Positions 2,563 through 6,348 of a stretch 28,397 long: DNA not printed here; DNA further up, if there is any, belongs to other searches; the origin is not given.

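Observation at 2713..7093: Operon pairing a secreted GDSL esterase with a single polypeptide carrying two GH29 alpha-L-fucosidase catalytic domains plus PA14 and discoidin domains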

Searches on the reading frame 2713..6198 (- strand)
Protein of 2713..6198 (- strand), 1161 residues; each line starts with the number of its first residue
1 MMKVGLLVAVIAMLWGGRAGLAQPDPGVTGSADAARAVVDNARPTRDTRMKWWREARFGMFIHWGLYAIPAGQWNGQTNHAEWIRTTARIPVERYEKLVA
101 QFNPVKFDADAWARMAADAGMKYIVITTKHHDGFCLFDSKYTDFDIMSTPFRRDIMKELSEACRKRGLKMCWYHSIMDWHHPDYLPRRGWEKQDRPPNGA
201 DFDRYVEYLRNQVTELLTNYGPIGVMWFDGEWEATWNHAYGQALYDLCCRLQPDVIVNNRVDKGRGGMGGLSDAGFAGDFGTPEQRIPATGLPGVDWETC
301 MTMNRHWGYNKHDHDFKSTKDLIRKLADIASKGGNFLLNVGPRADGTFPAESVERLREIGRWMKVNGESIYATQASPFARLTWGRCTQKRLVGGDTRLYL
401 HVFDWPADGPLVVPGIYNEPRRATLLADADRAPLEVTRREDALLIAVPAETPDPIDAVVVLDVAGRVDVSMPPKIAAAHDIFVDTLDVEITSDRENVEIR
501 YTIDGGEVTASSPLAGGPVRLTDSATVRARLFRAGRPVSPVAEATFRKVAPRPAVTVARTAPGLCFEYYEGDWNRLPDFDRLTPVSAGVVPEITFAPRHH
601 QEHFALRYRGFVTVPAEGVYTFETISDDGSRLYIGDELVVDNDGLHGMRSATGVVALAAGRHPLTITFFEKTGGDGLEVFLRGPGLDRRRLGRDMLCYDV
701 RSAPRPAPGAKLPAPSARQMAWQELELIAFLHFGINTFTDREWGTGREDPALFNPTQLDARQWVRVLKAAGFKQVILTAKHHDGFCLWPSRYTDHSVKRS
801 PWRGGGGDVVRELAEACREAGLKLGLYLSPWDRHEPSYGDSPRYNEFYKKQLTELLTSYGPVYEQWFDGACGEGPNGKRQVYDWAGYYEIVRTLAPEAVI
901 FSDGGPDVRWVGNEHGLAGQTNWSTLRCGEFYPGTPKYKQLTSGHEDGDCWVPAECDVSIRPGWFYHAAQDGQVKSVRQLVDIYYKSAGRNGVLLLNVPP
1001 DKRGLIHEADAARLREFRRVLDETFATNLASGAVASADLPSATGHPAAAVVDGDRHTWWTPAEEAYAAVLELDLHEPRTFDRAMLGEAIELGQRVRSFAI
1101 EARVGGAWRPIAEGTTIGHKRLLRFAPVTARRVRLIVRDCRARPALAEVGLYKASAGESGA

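Call 6: search_protein_families(library=pfam, proteins=[window:2713-6198:-], max_evalue=0.01)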
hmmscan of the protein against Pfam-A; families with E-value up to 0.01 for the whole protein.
window:2713-6198:- (1161 aa): 8 families
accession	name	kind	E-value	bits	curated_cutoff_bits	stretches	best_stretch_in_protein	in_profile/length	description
PF01120.23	Alpha_L_fucos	-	1.7e-142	475.4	25.2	2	48-368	25-345/345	Alpha-L-fucosidase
PF07691.17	PA14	-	1.9e-15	57.4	24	1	594-674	36-124/147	PA14 domain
PF00754.31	F5_F8_type_C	-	6.7e-11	42.8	28.2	1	1041-1139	8-114/127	F5/8 type C domain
PF14871.12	GHL6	-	8.3e-11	42.7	35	2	109-195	2-84/132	Hypothetical glycosyl hydrolase 6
PF13290.12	CHB_HEX_C_1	-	2.8e-09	37.2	22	1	485-541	9-65/67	Chitobiase/beta-hexosaminidase C-terminal domain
PF22633.2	F5_F8_type_C_2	-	1e-08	36.1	27.8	1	1050-1135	2-91/91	NedA-like, galactose-binding domain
PF13287.12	Fn3_assoc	-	3.3e-07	30.8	23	1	488-546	1-59/59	Fn3 associated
PF24607.1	CBM_AftD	-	0.0057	16.7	27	0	1033-1142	6-115/149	Arabinofuranosyltransferase D, third carbohydrate binding module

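Call 7: search_protein_families(library=ncbifam, proteins=[window:2713-6198:-], max_evalue=0.01)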
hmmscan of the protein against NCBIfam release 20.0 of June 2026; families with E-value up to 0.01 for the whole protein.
window:2713-6198:- (1161 aa): 0 families

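Call 16: find_homologous_proteins(query=window:2713-6198:-, max_evalue=1e-10)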
Query window:2713-6198:- (1161 aa): 4690 proteins with E <= 1e-10 among 8000 candidates; the best 120 are listed.
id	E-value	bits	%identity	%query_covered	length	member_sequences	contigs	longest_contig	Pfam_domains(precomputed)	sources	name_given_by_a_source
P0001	0.0e+0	2762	100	100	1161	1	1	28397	PF14871.13,PF00754.32,PF07691.18,PF22633.4,PF13287.13,PF13290.14,PF01120.24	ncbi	-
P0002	0.0e+0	2281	82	100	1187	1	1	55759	PF14871.13,PF00754.32,PF07691.18,PF22633.4,PF13287.13,PF13290.14,PF01120.24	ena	-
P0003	0.0e+0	1837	68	97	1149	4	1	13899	PF14871.13,PF00754.32,PF07691.18,PF22633.4,PF13287.13,PF13290.14,PF01120.24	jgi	-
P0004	0.0e+0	1805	68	96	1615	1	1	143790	PF14871.13,PF00754.32,PF07691.18,PF03629.25,PF22633.4,PF13287.13,PF13290.14,PF01120.24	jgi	jgi:alpha-L-fucosidase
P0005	0.0e+0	1799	66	100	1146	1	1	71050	PF14871.13,PF00754.32,PF07691.18,PF22633.4,PF13287.13,PF24607.2,PF13290.14,PF01120.24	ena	-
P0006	0.0e+0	1798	68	96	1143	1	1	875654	PF14871.13,PF00754.32,PF07691.18,PF22633.4,PF13287.13,PF13290.14,PF01120.24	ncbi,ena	-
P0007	0.0e+0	1797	67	95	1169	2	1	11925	PF14871.13,PF00754.32,PF07691.18,PF22633.4,PF13287.13,PF13290.14,PF01120.24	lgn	-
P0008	0.0e+0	1794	67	96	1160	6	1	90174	PF14871.13,PF00754.32,PF07691.18,PF22633.4,PF13287.13,PF13290.14,PF01120.24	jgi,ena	-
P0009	0.0e+0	1775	66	98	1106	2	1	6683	PF14871.13,PF07691.18,PF13287.13,PF13290.14,PF01120.24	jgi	jgi:alpha-L-fucosidase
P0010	0.0e+0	1760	64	99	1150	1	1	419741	PF14871.13,PF00754.32,PF07691.18,PF22633.4,PF13287.13,PF13290.14,PF01120.24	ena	-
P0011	0.0e+0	1752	67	96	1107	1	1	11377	PF14871.13,PF00754.32,PF07691.18,PF22633.4,PF13287.13,PF13290.14,PF01120.24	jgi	jgi:alpha-L-fucosidase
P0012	0.0e+0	1742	68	96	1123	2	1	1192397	PF14871.13,PF07691.18,PF13287.13,PF13290.14,PF01120.24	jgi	jgi:alpha-L-fucosidase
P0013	0.0e+0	1730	66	96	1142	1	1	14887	PF14871.13,PF00754.32,PF07691.18,PF13287.13,PF13290.14,PF01120.24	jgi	jgi:alpha-L-fucosidase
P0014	0.0e+0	1698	64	96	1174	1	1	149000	PF14871.13,PF00754.32,PF07691.18,PF22633.4,PF13287.13,PF13290.14,PF01120.24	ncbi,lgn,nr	ncbi:MAG: hypothetical protein CHACPFDD_01958 [Phycisphaerae bacterium]|nr:hypothetical protein [Phy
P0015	0.0e+0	1667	63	99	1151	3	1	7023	PF14871.13,PF00754.32,PF07691.18,PF13287.13,PF13290.14,PF01120.24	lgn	-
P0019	0.0e+0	1629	63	96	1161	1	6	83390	PF14871.13,PF00754.32,PF07691.18,PF22633.4,PF13287.13,PF13290.14,PF01120.24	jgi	jgi:alpha-L-fucosidase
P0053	0.0e+0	1139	63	39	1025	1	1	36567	PF14871.13,PF16871.12,PF01120.24,PF16757.12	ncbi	-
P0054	0.0e+0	1136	61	38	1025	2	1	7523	PF14871.13,PF16871.12,PF01120.24,PF16757.12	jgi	-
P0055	0.0e+0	1134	64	37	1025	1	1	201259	PF14871.13,PF16871.12,PF01120.24,PF16757.12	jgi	jgi:alpha-L-fucosidase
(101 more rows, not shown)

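Call 18: find_encoding_contigs(protein=P0001, flank=6000, max_places=3)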
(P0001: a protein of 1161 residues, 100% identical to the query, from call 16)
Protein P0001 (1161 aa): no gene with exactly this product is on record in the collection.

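Call 19: find_encoding_contigs(protein=P0002, flank=8000, max_places=3)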
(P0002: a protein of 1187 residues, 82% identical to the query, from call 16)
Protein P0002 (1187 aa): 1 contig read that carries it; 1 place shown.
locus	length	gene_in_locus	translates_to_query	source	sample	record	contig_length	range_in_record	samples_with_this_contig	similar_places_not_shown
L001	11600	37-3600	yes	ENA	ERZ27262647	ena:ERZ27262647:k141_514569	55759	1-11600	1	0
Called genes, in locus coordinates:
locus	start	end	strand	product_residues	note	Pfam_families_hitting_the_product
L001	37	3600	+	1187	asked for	PF01120:Alpha_L_fucos, PF14871:GHL6 (faint), PF13287:Fn3_assoc (weak), PF13290:CHB_HEX_C_1 (weak), PF07691:PA14, PF01120:Alpha_L_fucos, PF00754:F5_F8_type_C, PF22633:F5_F8_type_C_2 (weak)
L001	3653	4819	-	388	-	PF03054:tRNA_Me_trans, PF20259:tRNA_Me_trans_M, PF20258:tRNA_Me_trans_C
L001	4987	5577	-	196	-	PF00578:AhpC-TSA, PF08534:Redoxin, PF10417:1-cysPrx_C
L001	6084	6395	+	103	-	-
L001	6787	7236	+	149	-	PF13744:HTH_37, PF13560:HTH_31, PF01381:HTH_3, PF04545:Sigma70_r4 (faint), PF12844:HTH_19 (weak), PF13443:HTH_26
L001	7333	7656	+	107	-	-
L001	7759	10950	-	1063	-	PF02412:TSP_3 (weak)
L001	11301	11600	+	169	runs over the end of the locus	-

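Call 20: find_encoding_contigs(protein=P0006, flank=7000, max_places=2)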
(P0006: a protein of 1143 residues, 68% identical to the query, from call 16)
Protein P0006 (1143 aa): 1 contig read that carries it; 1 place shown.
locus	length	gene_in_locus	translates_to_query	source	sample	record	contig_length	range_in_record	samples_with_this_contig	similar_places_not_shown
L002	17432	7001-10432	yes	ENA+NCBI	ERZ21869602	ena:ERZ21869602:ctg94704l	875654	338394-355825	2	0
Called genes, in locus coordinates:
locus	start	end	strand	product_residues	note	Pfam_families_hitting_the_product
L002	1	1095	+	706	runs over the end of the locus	PF07715:Plug, PF00593:TonB_dep_Rec_b-barrel, PF14905:OMP_b-brl_3 (faint)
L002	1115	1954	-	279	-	-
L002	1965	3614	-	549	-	PF22666:Glyco_hydro_2_N2, PF00703:Glyco_hydro_2 (weak), PF02836:Glyco_hydro_2_C (faint)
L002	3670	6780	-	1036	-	PF22907:Ams1-like_1st, PF01074:Glyco_hydro_38N, PF09261:Alpha-mann_mid, PF07748:Glyco_hydro_38C, PF17677:Glyco_hydro38C2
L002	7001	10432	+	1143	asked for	PF01120:Alpha_L_fucos, PF14871:GHL6 (weak), PF13287:Fn3_assoc, PF13290:CHB_HEX_C_1, PF07691:PA14, PF01120:Alpha_L_fucos, PF00754:F5_F8_type_C, PF22633:F5_F8_type_C_2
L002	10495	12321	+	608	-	PF00474:SSF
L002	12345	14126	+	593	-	PF02838:Glyco_hydro_20b, PF00728:Glyco_hydro_20, PF13287:Fn3_assoc, PF13290:CHB_HEX_C_1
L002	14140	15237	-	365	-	PF01636:APH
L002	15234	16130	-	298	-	PF00483:NTP_transferase (faint), PF12804:NTP_transf_3 (weak)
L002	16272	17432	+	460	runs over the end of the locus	PF01408:GFO_IDH_MocA, PF21252:Glyco_hydro_109_C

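Call 21: find_encoding_contigs(protein=P0010, flank=7000, max_places=2)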
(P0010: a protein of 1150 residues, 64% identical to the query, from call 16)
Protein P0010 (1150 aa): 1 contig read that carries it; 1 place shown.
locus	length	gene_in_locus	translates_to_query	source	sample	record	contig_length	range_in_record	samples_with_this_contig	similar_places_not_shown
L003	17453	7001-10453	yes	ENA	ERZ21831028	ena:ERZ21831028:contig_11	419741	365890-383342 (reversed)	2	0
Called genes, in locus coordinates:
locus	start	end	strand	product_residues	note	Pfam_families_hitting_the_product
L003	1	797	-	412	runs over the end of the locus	PF00009:GTP_EFTU, PF03144:GTP_EFTU_D2, PF03143:GTP_EFTU_D3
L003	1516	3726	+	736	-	PF00266:Aminotran_5, PF01041:DegT_DnrJ_EryC1, PF01212:Beta_elim_lyase, PF00586:AIRS, PF02769:AIRS_C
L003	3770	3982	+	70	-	PF03459:TOBE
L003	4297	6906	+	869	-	PF17152:CHASE8 (faint), PF00672:HAMP, PF01590:GAF, PF00512:HisKA, PF02518:HATPase_c, PF00072:Response_reg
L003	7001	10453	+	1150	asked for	PF01120:Alpha_L_fucos, PF14871:GHL6 (faint), PF13287:Fn3_assoc, PF13290:CHB_HEX_C_1, PF07691:PA14, PF01120:Alpha_L_fucos, PF00754:F5_F8_type_C, PF22633:F5_F8_type_C_2 (weak)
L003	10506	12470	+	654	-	PF00474:SSF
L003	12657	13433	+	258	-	PF07963:N_methyl (weak)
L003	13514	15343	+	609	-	PF02838:Glyco_hydro_20b, PF00728:Glyco_hydro_20, PF13290:CHB_HEX_C_1, PF13287:Fn3_assoc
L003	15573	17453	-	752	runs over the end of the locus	-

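Call 22: find_encoding_contigs(protein=P0004, flank=7000, max_places=2)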
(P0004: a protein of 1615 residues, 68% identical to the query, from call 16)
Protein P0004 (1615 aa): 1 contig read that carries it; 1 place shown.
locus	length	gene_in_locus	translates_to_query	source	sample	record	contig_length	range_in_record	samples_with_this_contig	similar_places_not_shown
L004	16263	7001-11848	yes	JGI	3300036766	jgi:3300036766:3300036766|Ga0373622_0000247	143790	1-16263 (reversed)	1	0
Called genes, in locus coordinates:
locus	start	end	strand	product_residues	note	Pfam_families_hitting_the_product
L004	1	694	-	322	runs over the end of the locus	PF20247:DUF6602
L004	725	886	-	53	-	-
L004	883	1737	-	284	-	PF13588:HSDR_N_2, PF04313:HSDR_N (faint)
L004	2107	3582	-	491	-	-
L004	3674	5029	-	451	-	PF10518:TAT_signal (weak), PF01408:GFO_IDH_MocA, PF19051:GFO_IDH_MocA_C2 (faint), PF22725:GFO_IDH_MocA_C3 (faint)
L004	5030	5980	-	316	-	PF14100:DUF6807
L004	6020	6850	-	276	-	PF01261:AP_endonuc_2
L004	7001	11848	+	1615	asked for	PF03629:SASA, PF01120:Alpha_L_fucos, PF14871:GHL6 (weak), PF13287:Fn3_assoc, PF13290:CHB_HEX_C_1 (weak), PF07691:PA14, PF01120:Alpha_L_fucos, PF00754:F5_F8_type_C, +1 more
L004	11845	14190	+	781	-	PF01841:Transglut_core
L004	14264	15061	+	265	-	PF06452:CBM9_1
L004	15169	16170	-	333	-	PF00873:ACR_tran, PF03176:MMPL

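Call 24: find_related_loci(query=A1, collection=genome_contigs, flank=6000)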
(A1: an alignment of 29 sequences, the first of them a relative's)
Query A1 (1161 aa) in genome_contigs; peptide patterns used: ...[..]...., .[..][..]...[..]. (x = any residue, [..] = any of these).
600 stretches matched a pattern (row limit reached: there are more); 599 encode a relative of the query (tblastn E <= 1e-3); the best 80 are kept; 80 distinct loci.
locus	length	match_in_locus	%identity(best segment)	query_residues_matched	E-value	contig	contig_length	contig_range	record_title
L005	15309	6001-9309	62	47-1152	0e+0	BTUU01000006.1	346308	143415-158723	MAG: Planctomycetota bacterium AMX-MBFR-47 DNA, sequence06, whole genome shotgun sequence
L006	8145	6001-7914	63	47-1039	0e+0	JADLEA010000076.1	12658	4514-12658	MAG: Bacteroidetes bacterium isolate SJ300 c_000000172833, whole genome shotgun sequence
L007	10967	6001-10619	58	2-1153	0e+0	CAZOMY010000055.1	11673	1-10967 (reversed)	MAG TPA_asm: uncultured Ignavibacteriaceae bacterium isolate binchicken_co107_246 genome assembly, contig: NODE_12585_le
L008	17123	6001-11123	53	43-1016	0e+0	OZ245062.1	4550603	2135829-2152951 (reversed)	MAG: Melioribacteraceae bacterium isolate c54bc8d3-2faf-4eab-afa4-792aa76a6a04 genome assembly, chromosome: 1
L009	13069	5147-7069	53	47-1022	0e+0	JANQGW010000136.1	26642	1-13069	MAG: Sedimentisphaerales bacterium isolate PL23b_bin.68 k99_1059077, whole genome shotgun sequence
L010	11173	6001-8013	52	27-1015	0e+0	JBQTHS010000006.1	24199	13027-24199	MAG: Bacteroidota bacterium isolate SAR253 c_000000449008, whole genome shotgun sequence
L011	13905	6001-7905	56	45-1040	0e+0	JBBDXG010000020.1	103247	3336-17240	MAG: Fimbriimonadaceae bacterium isolate LejiaD_64_17 Lejia_D_406_length_103247_cov_9, whole genome shotgun sequence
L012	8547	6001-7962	55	46-1017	0e+0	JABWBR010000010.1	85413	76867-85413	MAG: Saprospiraceae bacterium isolate MAG_35 scaffold_190, whole genome shotgun sequence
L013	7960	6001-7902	52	48-1039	0e+0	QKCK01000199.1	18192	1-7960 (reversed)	MAG: Bacteroidetes bacterium isolate SZUA-422 scaffold_8387, whole genome shotgun sequence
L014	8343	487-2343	51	47-1016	0e+0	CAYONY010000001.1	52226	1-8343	MAG TPA_asm: uncultured Fimbriimonadaceae bacterium isolate SRP287453_co1_201 genome assembly, contig: NODE_945_length_5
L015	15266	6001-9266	49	34-1153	0e+0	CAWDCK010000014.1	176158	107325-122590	MAG: uncultured Armatimonadetes bacterium isolate MFD02832.bin.1.170 genome assembly, contig: contig_56586, whole genome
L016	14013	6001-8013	51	45-1014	0e+0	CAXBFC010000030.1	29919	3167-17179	MAG TPA_asm: uncultured bacterium isolate ERR2762127_binner23_Refined_22 genome assembly, contig: ERZ3421847.740, whole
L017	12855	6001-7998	49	38-1014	0e+0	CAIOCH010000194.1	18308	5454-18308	uncultured bacterium isolate Erken-D2_bin-1190 genome assembly, contig: bin-1190:194/693, whole genome shotgun sequence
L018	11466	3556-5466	45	47-1016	7e-175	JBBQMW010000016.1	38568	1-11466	MAG: Bacteroidales bacterium isolate Co_metawrap_362 Cmw_362_k141_2867017_length_38568_cov_36.9963, whole genome shotgun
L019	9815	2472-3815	59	43-1157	3e-169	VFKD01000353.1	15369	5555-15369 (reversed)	MAG: bacterium isolate Bin_57_9 c_000002648402, whole genome shotgun sequence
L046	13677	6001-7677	55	102-1161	5e-149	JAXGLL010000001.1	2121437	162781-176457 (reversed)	MAG: Akkermansiaceae bacterium isolate AnMBR.bin208 bin208_1, whole genome shotgun sequence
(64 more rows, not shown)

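Call 35: find_related_loci(query=window:2713-6198:-, collection=metagenome_contigs, flank=8000)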
Query window:2713-6198:- (1161 aa) in metagenome_contigs; peptide patterns used: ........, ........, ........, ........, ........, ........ (x = any residue, [..] = any of these).
600 stretches matched a pattern (row limit reached: there are more); 590 encode a relative of the query (tblastn E <= 1e-3); the best 80 are kept; 80 distinct loci.
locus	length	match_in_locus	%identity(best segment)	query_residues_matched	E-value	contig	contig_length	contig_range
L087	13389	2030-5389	68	32-1158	0e+0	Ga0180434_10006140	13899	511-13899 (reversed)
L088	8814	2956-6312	67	43-1158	0e+0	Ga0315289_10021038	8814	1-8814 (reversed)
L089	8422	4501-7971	61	3-1156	0e+0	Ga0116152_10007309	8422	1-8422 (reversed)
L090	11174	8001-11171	63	3-1057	0e+0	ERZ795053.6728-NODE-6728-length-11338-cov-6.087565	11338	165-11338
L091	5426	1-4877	66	49-1158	0e+0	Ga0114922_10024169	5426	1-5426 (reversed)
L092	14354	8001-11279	53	49-1152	0e+0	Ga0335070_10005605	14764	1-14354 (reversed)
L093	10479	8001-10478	67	43-1019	0e+0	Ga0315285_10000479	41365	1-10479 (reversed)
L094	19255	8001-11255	47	1-1017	0e+0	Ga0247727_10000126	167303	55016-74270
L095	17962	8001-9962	67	44-1040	0e+0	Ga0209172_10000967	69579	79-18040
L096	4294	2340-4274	68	44-1019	0e+0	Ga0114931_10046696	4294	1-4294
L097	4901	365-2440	62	32-1015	0e+0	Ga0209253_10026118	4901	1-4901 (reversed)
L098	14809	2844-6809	64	35-1017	0e+0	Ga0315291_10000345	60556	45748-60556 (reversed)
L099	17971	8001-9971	64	32-1031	0e+0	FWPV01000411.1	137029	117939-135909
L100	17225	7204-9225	64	24-1017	0e+0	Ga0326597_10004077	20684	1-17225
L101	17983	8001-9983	64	42-1017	0e+0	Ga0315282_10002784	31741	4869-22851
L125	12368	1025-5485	61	35-1017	0e+0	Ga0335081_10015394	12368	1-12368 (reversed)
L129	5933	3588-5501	63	47-1014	0e+0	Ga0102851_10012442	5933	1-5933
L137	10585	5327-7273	59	47-1017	0e+0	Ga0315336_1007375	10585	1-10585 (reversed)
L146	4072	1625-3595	64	47-1040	0e+0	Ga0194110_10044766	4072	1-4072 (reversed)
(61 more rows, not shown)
